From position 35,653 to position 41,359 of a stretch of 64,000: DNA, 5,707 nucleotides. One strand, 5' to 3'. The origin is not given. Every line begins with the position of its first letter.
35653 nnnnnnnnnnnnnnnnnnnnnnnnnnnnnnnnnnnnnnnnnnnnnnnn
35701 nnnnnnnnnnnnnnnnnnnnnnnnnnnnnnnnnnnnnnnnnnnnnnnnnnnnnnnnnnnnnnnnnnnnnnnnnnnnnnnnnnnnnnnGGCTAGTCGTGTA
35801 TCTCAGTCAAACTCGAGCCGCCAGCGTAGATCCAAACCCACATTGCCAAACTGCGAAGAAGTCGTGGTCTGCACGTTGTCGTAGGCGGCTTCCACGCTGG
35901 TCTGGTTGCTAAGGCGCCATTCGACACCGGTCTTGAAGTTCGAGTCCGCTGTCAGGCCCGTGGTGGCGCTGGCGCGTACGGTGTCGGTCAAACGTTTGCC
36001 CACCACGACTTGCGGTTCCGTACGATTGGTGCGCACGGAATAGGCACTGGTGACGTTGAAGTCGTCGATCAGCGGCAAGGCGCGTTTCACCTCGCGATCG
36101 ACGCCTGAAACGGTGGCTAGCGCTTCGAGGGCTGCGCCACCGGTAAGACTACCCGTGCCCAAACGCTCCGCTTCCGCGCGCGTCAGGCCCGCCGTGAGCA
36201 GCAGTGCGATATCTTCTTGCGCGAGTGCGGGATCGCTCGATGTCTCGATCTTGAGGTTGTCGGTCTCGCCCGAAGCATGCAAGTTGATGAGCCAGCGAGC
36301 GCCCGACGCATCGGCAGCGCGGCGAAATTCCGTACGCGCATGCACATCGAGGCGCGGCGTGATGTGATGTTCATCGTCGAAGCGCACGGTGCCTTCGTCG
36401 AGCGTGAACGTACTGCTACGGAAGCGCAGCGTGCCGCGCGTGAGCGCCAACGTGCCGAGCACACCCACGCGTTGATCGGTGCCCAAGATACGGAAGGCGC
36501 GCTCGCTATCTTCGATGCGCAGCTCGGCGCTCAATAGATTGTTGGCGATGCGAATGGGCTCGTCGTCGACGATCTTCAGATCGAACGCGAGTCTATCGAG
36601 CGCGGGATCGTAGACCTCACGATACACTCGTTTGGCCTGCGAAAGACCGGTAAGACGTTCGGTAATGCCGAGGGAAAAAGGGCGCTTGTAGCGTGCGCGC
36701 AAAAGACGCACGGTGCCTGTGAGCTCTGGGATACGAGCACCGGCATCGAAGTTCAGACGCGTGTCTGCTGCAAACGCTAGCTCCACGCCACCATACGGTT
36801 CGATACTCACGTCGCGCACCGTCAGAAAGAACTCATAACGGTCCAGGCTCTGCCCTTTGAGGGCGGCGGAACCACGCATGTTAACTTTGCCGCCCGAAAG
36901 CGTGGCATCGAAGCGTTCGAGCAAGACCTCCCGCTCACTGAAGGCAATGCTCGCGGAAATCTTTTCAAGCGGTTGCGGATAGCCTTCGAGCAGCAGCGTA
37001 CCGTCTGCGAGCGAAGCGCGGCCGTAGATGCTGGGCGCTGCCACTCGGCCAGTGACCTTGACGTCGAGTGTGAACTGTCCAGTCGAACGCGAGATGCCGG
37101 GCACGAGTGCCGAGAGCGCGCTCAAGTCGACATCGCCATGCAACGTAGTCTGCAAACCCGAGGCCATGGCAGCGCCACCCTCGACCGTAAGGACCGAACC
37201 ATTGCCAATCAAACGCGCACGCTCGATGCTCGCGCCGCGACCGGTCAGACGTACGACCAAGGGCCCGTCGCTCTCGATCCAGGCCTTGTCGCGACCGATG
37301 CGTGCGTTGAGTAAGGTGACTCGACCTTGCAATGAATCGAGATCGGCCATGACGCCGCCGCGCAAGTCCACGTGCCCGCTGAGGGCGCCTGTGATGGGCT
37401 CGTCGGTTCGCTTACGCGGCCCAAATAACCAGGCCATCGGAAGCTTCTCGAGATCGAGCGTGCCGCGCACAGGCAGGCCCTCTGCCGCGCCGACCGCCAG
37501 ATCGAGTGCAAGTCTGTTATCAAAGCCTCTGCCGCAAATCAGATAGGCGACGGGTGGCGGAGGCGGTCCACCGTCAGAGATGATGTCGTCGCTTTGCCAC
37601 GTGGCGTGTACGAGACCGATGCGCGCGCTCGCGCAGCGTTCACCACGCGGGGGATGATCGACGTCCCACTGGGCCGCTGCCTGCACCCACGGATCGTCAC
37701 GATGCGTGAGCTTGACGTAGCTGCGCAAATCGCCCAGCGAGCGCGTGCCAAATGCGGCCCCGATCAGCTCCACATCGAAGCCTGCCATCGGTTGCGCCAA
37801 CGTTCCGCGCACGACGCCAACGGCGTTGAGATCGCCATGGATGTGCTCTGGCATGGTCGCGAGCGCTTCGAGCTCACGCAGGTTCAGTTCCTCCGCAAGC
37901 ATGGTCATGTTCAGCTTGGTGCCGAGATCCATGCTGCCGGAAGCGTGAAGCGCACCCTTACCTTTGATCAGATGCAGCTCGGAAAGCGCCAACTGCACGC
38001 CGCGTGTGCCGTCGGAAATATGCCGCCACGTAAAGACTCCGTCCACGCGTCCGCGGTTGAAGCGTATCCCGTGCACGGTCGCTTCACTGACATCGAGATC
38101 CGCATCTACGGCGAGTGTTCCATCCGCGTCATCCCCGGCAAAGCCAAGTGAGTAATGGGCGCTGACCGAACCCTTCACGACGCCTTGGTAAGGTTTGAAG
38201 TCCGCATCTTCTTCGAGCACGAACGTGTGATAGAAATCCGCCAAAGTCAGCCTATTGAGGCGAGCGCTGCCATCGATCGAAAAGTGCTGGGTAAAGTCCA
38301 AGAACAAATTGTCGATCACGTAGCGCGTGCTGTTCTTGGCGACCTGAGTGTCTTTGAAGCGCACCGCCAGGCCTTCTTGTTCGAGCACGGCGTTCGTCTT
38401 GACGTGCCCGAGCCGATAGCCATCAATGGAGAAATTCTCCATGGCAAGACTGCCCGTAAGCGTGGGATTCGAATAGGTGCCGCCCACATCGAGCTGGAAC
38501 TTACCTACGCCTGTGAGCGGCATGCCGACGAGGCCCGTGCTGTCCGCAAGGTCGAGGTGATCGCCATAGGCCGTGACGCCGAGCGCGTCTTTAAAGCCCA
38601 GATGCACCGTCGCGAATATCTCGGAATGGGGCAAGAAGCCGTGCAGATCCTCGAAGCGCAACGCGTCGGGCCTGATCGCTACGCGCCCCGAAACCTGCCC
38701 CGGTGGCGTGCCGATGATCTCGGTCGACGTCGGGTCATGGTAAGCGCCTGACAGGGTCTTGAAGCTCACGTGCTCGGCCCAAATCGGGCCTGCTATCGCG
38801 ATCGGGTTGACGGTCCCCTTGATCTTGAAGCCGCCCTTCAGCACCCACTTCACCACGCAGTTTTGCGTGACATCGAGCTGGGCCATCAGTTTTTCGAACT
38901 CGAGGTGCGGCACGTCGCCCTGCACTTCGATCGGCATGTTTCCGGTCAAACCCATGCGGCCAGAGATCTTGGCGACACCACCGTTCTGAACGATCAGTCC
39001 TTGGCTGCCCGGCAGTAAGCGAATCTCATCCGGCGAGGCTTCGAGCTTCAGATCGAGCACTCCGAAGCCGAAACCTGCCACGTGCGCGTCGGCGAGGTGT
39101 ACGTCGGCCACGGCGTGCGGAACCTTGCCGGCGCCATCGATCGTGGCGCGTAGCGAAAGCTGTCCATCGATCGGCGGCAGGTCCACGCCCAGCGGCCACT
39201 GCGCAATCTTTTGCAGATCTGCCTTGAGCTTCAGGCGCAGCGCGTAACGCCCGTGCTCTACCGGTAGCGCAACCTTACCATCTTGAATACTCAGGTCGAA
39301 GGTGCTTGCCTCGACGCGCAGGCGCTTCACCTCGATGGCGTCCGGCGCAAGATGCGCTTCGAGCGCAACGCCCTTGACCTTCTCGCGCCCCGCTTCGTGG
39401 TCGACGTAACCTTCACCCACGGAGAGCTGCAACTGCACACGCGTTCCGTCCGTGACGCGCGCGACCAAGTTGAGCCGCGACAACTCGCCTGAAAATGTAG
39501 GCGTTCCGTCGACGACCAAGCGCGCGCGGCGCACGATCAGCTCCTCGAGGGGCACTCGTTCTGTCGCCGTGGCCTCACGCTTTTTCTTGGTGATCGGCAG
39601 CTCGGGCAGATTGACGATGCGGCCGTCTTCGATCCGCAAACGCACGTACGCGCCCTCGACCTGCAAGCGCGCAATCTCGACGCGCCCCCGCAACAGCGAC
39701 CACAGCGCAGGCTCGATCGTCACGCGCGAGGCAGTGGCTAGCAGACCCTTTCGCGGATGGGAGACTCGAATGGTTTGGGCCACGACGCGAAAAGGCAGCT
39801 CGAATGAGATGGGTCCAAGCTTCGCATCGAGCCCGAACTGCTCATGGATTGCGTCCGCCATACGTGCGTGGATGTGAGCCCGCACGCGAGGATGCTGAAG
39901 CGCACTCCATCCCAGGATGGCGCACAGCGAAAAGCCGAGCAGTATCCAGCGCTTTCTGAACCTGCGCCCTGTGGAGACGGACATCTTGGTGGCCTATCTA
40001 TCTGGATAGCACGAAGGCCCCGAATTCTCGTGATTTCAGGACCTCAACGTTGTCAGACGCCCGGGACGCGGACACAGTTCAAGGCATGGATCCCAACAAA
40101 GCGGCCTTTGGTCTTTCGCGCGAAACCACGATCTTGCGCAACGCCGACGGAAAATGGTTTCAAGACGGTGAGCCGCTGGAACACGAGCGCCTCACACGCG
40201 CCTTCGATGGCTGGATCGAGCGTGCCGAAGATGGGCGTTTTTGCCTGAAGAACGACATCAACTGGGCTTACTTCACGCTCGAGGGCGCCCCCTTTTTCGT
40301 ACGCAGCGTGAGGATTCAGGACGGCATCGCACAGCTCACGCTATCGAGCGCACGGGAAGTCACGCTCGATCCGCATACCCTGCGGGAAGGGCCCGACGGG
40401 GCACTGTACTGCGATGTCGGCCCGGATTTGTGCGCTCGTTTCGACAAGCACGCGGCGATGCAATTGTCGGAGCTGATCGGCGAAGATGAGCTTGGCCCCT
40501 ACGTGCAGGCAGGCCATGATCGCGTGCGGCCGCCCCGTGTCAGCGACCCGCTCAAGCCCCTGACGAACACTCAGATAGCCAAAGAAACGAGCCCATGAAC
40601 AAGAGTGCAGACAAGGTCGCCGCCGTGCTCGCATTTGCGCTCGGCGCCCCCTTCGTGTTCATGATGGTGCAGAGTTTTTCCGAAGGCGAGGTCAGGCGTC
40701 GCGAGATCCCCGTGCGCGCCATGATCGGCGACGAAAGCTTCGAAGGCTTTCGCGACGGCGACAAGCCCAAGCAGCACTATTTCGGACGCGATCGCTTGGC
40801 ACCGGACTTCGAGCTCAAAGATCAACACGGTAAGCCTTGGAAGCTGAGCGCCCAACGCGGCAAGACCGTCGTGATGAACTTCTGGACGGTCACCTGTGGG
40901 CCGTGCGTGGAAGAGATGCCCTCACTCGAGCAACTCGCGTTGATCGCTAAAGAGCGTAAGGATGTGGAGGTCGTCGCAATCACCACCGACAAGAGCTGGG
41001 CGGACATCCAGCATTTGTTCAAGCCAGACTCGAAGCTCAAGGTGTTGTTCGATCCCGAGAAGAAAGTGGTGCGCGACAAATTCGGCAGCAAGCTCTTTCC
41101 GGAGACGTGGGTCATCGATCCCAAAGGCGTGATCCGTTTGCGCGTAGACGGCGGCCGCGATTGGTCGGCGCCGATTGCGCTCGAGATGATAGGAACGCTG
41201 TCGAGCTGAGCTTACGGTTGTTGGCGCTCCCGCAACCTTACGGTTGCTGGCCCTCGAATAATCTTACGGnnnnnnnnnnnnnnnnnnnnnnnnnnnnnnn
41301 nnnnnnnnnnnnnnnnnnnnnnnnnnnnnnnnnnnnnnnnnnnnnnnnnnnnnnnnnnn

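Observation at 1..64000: Pentamer CTTAC/GTAAG (core of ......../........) is several-fold over-represented and recruits rare codons and TAA stops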

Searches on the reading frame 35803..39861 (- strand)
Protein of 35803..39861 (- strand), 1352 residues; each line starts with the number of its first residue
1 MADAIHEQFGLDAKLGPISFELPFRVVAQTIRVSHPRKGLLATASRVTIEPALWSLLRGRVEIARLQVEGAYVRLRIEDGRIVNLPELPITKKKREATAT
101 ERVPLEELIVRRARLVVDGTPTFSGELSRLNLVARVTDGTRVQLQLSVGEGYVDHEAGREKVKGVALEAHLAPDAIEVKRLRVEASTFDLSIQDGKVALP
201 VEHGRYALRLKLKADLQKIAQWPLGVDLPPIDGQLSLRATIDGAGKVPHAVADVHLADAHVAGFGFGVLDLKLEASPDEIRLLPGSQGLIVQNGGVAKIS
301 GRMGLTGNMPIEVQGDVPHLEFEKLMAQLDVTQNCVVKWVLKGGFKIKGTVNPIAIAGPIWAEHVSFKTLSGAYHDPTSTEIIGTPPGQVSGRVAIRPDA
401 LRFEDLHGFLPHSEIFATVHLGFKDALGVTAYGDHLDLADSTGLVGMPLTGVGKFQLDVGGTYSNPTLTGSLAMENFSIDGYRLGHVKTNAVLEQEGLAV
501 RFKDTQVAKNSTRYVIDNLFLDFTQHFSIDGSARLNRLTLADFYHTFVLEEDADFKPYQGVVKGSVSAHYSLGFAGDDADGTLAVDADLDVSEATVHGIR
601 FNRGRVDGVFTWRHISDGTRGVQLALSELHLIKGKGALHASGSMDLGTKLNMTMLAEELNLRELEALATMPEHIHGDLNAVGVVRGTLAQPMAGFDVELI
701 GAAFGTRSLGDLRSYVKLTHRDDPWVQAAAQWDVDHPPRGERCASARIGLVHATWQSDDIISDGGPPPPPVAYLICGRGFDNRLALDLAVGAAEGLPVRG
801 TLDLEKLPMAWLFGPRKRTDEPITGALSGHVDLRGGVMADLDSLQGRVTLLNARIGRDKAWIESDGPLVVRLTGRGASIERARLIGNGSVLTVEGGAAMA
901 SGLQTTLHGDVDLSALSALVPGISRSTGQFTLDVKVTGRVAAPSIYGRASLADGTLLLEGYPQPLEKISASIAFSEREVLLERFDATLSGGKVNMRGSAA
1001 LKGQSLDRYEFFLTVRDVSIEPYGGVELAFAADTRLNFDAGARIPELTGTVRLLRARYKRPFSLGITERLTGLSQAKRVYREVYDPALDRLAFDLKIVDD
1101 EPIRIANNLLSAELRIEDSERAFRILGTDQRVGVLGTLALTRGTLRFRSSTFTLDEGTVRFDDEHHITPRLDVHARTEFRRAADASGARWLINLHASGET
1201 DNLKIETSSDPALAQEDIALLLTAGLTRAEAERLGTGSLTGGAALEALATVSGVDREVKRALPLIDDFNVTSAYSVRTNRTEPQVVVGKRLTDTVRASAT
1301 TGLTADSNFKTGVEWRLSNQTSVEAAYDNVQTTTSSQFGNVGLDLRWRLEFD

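Call 14: search_protein_families(library=pfam, proteins=[window:35803-39861:-])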
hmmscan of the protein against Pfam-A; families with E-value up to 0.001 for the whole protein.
window:35803-39861:- (1352 aa): 3 families
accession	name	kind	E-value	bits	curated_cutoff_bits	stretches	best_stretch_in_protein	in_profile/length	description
PF04357.19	TamB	-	4.1e-35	122.2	22.4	1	984-1351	3-381/381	TamB, inner membrane protein subunit of TAM complex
PF05359.17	DUF748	-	1.9e-05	23.4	50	1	3-181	46-231/1037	Domain of Unknown Function (DUF748)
PF13116.12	YhdP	-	0.0006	18.3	46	0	928-998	642-711/1224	YhdP protein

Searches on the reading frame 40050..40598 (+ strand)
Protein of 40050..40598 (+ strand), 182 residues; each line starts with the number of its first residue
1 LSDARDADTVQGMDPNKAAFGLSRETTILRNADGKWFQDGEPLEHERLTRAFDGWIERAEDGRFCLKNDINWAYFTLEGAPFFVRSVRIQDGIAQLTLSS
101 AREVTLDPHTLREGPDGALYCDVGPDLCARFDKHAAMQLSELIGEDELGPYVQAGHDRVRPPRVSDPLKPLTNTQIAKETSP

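Call 52: search_protein_families(library=pfam, proteins=[window:40050-40598:+])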
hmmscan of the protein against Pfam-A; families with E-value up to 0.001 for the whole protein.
window:40050-40598:+ (182 aa): 2 families
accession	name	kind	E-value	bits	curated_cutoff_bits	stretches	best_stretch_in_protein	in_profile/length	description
PF11161.13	DUF2944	-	0.0003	21.2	32.2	1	35-136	39-138/185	Protein of unknown function (DUF2946)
PF06938.16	DUF1285_N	-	0.00045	20.4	29.3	1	31-67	19-54/67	Domain of unknown function (DUF1285), N-terminal domain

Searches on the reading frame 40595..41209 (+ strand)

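Call 52: search_protein_families(library=pfam, proteins=[window:40595-41209:+])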
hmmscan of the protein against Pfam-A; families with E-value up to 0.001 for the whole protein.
window:40595-41209:+ (204 aa): 4 families
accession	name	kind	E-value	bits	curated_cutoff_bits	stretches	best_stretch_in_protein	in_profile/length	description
PF00578.27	AhpC-TSA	-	6.5e-20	71.8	26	1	68-181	4-122/124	AhpC/TSA family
PF08534.16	Redoxin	-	2.7e-17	63.4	26.6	1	69-181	6-129/148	Redoxin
PF13905.12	Thioredoxin_8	-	1.5e-09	38.5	27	1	89-178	1-92/94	Thioredoxin-like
PF13098.12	Thioredoxin_2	-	0.00093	20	27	0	86-186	2-93/104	Thioredoxin-like domain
